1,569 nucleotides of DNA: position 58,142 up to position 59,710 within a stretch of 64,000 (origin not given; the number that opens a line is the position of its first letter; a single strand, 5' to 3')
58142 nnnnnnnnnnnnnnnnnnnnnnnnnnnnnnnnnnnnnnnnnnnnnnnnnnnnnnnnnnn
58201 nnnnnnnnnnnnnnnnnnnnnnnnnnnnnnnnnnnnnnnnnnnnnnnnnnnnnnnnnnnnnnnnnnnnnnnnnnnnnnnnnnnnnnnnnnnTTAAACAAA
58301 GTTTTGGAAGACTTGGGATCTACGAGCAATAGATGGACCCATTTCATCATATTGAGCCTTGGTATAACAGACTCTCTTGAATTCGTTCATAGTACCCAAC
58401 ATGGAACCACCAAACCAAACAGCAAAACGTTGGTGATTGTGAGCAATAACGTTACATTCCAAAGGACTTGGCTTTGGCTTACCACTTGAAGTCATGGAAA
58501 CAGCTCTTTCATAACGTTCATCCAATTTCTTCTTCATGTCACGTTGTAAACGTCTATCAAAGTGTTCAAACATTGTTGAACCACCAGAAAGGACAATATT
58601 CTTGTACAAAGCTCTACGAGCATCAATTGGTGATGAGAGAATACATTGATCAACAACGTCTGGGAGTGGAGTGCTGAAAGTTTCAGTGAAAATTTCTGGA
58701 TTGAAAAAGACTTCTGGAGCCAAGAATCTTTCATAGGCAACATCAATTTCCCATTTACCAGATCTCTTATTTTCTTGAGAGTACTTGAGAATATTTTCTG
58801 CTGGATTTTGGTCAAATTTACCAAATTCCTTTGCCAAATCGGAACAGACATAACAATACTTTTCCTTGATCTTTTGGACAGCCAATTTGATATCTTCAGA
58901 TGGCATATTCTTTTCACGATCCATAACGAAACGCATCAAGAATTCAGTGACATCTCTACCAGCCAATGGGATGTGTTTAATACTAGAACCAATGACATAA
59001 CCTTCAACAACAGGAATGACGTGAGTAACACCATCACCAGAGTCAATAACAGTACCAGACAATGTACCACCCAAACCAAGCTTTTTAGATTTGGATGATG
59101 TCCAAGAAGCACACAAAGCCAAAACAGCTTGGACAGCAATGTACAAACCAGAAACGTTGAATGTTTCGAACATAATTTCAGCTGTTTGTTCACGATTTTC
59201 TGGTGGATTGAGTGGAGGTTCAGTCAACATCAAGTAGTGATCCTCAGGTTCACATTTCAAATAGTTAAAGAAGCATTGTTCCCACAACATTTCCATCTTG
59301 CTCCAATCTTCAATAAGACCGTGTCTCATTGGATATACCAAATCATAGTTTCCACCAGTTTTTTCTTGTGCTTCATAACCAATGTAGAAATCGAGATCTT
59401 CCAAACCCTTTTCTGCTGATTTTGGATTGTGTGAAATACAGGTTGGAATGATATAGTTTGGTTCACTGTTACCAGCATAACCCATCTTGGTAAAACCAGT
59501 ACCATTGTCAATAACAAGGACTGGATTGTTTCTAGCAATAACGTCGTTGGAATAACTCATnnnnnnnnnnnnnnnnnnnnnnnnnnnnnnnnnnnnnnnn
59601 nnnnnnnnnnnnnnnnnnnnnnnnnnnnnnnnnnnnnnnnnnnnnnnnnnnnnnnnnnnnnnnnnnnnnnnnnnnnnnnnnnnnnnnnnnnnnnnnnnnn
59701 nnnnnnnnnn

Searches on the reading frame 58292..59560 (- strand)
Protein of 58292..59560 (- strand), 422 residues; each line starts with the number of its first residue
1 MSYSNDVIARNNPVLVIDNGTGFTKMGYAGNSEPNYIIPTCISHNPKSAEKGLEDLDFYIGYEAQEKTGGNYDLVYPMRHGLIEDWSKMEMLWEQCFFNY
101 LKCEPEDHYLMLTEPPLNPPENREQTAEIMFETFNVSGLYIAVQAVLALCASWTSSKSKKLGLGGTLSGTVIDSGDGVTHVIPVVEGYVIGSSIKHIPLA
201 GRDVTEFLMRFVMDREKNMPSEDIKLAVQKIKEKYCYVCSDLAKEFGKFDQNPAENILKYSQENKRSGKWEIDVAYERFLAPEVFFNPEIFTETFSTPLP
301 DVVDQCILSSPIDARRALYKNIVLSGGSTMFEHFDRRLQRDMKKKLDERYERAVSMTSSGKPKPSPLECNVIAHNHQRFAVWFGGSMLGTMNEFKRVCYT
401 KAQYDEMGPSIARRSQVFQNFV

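Call 13: list_cluster_members(proteins=[window:58292-59560:-, window:27218-28930:-, window:29097-30395:+, window:25928-27196:+, window:31401-32972:+, window:44155-45399:+, window:55270-56505:+, window:10100-11593:-, window:902-2866:-, P0001])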
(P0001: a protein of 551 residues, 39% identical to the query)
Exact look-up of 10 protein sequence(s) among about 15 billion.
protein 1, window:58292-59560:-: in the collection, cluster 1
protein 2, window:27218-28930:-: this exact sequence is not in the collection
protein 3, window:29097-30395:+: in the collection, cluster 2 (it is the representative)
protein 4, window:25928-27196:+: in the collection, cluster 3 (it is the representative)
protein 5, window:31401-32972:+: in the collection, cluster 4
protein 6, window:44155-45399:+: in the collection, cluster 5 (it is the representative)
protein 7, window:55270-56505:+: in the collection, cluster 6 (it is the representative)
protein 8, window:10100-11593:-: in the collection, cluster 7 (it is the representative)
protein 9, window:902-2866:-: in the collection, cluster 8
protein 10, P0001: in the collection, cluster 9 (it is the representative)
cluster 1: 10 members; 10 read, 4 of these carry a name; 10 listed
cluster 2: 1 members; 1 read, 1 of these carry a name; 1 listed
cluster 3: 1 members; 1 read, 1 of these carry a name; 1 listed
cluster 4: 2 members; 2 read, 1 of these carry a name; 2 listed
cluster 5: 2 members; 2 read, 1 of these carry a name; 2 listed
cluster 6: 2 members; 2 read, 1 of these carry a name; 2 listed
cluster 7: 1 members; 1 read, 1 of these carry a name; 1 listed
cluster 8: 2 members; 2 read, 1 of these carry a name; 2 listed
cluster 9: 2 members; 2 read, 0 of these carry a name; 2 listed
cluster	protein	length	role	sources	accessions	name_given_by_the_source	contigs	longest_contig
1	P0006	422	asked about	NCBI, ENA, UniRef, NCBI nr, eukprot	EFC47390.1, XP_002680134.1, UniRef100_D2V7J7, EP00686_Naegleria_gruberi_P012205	actin-related protein ARP3 [Naegleria gruberi] | Actin-related protein ARP3 n=1 Tax=Naegleria gruberi TaxID=5762 RepID=D2V7J7_NAEGR | XP_002680134.1 actin-related protein ARP3 [Naegleria gruberi strain NEG-M]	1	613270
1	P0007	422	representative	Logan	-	-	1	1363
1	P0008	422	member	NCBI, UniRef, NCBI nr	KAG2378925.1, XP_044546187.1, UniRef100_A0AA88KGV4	hypothetical protein C9374_007563 [Naegleria lovaniensis] | Actin-related protein 3 n=1 Tax=Naegleria lovaniensis TaxID=51637 RepID=A0AA88KGV4_NAELO | uncharacterized protein C9374_007563 [Naegleria lovaniensis]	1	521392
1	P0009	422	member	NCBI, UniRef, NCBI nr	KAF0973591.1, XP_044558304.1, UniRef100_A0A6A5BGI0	hypothetical protein FDP41_008295 [Naegleria fowleri] | Actin-related protein 3 n=1 Tax=Naegleria fowleri TaxID=5763 RepID=A0A6A5BGI0_NAEFO | uncharacterized protein FDP41_008295 [Naegleria fowleri]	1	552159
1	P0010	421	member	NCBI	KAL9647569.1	hypothetical protein ABK040_006925 [Willaertia magna]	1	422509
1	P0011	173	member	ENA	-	-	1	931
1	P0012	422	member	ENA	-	-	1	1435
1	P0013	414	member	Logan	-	-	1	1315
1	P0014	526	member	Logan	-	-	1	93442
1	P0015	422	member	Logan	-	-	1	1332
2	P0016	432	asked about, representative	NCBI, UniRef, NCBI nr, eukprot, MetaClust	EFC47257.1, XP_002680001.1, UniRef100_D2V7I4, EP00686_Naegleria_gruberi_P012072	predicted protein [Naegleria gruberi] | Predicted protein n=1 Tax=Naegleria gruberi TaxID=5762 RepID=D2V7I4_NAEGR | uncharacterized protein NAEGRDRAFT_64815 [Naegleria gruberi]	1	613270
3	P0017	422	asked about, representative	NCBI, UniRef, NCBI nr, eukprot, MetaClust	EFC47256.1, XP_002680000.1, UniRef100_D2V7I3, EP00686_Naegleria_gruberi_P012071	predicted protein [Naegleria gruberi] | Predicted protein n=1 Tax=Naegleria gruberi TaxID=5762 RepID=D2V7I3_NAEGR | uncharacterized protein NAEGRDRAFT_47296 [Naegleria gruberi]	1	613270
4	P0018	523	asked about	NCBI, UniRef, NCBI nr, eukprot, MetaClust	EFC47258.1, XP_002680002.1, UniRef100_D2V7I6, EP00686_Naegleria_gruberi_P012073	hypothetical protein NAEGRDRAFT_78904 [Naegleria gruberi] | Uncharacterized protein n=1 Tax=Naegleria gruberi TaxID=5762 RepID=D2V7I6_NAEGR | uncharacterized protein NAEGRDRAFT_78904 [Naegleria gruberi]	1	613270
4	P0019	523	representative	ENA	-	-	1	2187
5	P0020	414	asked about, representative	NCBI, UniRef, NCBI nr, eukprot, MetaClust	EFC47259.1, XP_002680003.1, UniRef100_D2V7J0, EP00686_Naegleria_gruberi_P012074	predicted protein [Naegleria gruberi] | Predicted protein n=1 Tax=Naegleria gruberi TaxID=5762 RepID=D2V7J0_NAEGR | uncharacterized protein NAEGRDRAFT_64821 [Naegleria gruberi]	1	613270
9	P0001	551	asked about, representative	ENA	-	-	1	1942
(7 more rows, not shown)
